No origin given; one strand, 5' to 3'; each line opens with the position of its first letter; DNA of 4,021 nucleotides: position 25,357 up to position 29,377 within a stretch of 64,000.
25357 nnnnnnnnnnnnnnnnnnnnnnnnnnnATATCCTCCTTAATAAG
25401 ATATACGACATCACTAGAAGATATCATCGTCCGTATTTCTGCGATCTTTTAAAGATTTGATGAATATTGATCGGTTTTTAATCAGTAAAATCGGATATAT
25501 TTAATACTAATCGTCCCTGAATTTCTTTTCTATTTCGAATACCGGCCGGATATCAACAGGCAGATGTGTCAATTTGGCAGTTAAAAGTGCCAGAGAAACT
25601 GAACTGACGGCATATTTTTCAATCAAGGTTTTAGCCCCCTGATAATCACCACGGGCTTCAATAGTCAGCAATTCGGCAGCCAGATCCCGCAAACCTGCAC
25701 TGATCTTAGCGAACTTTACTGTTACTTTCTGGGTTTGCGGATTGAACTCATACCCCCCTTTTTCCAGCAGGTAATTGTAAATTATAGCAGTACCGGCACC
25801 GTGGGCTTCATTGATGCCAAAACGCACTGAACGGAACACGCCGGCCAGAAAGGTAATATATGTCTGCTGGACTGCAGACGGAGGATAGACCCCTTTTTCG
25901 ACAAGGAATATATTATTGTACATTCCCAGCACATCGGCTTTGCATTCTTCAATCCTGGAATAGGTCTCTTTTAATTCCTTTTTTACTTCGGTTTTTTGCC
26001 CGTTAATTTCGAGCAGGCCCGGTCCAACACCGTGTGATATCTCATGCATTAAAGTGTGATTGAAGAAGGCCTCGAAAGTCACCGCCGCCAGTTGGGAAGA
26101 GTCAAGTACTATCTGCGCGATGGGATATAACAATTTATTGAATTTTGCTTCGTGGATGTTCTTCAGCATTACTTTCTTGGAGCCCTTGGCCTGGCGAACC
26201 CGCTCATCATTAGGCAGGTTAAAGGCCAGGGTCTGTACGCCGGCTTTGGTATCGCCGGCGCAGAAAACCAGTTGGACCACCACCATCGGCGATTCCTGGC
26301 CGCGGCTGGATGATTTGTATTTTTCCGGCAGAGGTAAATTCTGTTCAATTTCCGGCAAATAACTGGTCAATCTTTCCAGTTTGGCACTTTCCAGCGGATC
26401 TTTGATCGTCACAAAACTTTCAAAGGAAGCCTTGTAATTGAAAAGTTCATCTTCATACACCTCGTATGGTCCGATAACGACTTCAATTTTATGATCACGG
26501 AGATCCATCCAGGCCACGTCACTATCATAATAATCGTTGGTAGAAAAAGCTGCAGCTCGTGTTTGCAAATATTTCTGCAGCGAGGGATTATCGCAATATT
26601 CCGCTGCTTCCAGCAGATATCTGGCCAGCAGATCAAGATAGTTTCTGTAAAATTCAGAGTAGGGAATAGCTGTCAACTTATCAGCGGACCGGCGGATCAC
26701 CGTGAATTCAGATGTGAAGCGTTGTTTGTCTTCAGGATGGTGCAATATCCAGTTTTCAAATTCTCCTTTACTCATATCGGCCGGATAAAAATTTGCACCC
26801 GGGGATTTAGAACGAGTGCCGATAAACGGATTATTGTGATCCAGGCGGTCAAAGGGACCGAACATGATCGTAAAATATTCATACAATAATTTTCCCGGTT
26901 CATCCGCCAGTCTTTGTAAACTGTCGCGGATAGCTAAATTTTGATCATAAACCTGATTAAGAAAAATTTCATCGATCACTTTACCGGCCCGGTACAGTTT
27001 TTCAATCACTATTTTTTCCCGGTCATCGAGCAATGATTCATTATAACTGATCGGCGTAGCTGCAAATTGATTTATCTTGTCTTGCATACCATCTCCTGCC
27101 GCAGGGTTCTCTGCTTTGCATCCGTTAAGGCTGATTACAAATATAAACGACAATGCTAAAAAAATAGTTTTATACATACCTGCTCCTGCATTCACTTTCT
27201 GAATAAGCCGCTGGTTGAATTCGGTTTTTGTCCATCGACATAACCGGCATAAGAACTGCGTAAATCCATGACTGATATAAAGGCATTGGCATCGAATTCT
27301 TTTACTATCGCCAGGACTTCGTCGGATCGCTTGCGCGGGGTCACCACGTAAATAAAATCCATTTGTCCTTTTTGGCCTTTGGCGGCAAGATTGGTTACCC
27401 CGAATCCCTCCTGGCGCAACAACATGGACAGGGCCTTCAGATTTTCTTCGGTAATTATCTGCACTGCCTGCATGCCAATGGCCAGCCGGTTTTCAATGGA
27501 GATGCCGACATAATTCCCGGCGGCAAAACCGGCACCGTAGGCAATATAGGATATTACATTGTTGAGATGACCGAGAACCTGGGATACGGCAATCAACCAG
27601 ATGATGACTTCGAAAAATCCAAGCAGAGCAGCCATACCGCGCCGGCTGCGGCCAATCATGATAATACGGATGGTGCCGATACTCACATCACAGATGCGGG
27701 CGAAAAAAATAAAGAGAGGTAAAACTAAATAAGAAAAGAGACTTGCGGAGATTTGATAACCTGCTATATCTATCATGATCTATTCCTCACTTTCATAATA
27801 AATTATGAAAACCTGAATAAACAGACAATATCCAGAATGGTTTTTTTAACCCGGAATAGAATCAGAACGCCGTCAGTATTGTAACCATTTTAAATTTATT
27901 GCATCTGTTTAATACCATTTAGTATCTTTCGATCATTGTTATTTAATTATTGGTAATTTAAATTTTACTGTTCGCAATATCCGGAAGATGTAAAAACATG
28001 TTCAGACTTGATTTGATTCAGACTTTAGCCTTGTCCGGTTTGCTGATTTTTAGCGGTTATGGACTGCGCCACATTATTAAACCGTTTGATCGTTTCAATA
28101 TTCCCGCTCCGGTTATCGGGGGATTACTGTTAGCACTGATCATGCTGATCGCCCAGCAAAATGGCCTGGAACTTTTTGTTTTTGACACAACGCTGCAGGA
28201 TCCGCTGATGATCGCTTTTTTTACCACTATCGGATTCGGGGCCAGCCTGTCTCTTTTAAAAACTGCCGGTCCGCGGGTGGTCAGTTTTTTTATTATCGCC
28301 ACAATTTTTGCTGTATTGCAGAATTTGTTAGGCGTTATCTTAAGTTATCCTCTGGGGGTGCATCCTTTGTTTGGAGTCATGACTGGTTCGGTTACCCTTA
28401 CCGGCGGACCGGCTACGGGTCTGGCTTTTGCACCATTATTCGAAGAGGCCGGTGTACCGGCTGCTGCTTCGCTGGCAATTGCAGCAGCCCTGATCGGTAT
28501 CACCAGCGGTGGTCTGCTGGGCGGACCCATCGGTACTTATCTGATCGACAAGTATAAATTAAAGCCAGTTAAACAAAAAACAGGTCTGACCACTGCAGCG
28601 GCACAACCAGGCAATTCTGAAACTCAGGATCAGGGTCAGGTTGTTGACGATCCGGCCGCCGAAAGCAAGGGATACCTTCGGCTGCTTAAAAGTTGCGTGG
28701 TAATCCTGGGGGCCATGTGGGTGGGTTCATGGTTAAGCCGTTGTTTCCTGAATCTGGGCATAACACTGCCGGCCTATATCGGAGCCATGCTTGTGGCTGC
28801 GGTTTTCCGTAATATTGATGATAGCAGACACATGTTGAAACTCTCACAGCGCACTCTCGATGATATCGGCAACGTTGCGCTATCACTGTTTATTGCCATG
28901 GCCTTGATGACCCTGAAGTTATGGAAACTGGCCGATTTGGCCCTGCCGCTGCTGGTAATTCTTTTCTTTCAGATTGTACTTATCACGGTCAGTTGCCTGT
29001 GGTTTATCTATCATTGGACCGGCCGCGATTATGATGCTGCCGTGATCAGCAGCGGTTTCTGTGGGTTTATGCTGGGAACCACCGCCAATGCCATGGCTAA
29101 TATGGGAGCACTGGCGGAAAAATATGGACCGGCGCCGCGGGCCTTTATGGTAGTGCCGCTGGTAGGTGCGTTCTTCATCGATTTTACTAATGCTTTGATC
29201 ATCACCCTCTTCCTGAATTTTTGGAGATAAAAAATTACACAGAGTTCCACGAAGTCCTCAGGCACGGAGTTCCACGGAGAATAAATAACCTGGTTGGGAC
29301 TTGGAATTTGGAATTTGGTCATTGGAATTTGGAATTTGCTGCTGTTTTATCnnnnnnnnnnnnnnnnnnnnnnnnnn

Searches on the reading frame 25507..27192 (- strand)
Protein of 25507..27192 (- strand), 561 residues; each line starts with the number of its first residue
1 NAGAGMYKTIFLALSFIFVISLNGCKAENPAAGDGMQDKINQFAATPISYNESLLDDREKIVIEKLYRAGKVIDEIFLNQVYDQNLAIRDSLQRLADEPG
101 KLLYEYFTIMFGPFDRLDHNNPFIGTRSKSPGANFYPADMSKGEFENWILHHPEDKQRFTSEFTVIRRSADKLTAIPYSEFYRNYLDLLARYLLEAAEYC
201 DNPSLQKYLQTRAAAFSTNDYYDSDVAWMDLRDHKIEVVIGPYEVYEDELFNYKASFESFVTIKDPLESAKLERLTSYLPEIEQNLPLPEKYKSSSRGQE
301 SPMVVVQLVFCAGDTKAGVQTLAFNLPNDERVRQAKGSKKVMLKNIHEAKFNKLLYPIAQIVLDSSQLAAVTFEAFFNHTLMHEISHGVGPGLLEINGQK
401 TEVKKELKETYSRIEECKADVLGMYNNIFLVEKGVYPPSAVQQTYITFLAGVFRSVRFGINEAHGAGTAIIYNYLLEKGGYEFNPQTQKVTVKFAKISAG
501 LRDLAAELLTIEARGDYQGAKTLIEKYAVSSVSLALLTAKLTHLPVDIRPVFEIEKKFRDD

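Call 56: search_protein_families(library=pfam, max_evalue=0.00001, proteins=[window:25507-27192:-])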
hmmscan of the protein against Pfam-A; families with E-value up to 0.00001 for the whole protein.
window:25507-27192:- (561 aa): 1 family
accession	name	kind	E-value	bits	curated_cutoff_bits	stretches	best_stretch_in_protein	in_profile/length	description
PF03571.21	Peptidase_M49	-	5.9e-20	71.6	21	1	182-395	101-311/548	Peptidase family M49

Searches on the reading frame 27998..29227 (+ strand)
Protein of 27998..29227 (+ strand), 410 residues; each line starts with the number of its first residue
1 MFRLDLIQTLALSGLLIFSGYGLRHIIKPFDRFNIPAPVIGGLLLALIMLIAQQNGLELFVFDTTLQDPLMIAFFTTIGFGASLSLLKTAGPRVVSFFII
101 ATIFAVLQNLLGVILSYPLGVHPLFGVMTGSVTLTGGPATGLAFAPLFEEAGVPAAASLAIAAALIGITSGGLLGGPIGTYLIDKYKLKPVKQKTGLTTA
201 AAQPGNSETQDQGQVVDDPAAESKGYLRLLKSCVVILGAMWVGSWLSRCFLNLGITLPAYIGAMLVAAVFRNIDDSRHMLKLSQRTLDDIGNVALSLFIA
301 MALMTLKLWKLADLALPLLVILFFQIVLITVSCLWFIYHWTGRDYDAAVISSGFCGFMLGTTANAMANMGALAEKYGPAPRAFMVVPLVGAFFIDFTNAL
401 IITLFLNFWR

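Call 57: search_protein_families(library=pfam, max_evalue=0.00001, proteins=[window:27998-29227:+])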
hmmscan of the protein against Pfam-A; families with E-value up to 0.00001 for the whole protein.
window:27998-29227:+ (410 aa): 1 family
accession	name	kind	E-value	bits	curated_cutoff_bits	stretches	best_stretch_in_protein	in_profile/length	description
PF03616.19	Glt_symporter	-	4.1e-102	342.1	26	1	3-378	2-368/368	Sodium/glutamate symporter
